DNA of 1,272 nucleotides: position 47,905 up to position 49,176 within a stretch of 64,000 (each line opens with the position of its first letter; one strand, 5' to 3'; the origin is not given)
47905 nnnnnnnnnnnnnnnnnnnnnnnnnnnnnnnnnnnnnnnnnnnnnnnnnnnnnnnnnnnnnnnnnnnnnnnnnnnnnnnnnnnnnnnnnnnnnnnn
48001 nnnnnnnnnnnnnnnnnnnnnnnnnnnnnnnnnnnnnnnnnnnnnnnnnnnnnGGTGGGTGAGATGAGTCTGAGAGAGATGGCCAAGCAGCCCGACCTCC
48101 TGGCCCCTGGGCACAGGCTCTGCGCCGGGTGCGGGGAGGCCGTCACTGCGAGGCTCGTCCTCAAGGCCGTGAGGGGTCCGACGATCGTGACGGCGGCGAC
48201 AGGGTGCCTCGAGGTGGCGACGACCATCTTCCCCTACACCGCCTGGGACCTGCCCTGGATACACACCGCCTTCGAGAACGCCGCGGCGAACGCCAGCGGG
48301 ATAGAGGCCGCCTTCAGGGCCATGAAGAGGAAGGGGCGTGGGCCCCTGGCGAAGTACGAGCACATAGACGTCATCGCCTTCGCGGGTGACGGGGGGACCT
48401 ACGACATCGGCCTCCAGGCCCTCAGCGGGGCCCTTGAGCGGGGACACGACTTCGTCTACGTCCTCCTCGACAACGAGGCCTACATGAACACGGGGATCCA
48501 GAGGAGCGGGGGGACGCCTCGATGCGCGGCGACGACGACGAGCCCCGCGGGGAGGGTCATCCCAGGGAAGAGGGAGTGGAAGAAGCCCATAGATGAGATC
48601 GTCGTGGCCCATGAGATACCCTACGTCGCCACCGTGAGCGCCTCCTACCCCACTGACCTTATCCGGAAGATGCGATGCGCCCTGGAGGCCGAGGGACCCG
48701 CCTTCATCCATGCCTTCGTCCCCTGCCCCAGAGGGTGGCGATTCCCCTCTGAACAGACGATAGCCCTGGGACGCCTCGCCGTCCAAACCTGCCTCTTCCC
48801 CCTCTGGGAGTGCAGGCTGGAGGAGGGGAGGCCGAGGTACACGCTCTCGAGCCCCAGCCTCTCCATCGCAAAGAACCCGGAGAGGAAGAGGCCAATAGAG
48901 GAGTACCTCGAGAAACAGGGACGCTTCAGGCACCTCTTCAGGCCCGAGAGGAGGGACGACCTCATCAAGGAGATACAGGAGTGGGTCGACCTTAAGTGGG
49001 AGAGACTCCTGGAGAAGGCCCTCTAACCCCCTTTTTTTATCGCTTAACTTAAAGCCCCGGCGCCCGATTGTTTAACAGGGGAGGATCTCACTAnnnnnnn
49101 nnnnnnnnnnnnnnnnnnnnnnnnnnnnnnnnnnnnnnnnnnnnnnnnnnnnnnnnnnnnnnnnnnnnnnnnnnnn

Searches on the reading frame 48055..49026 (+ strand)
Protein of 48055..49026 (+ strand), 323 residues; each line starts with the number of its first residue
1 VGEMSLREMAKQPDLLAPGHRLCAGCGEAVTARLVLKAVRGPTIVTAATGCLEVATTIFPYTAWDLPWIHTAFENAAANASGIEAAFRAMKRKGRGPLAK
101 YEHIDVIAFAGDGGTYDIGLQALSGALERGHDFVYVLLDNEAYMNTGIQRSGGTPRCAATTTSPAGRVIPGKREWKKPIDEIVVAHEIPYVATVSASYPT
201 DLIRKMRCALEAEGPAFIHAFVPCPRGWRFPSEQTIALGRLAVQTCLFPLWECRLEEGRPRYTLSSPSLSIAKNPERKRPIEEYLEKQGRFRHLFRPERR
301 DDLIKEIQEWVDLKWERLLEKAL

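Call 83: search_protein_families(library=pfam, proteins=[window:48055-49026:+], max_evalue=0.00001)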
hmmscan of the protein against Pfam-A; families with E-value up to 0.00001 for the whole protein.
window:48055-49026:+ (323 aa): 1 family
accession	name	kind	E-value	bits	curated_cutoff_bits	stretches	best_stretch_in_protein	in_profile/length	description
PF02775.26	TPP_enzyme_C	-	5.5e-19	68.9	21.9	1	49-219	2-150/151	Thiamine pyrophosphate enzyme, C-terminal TPP binding domain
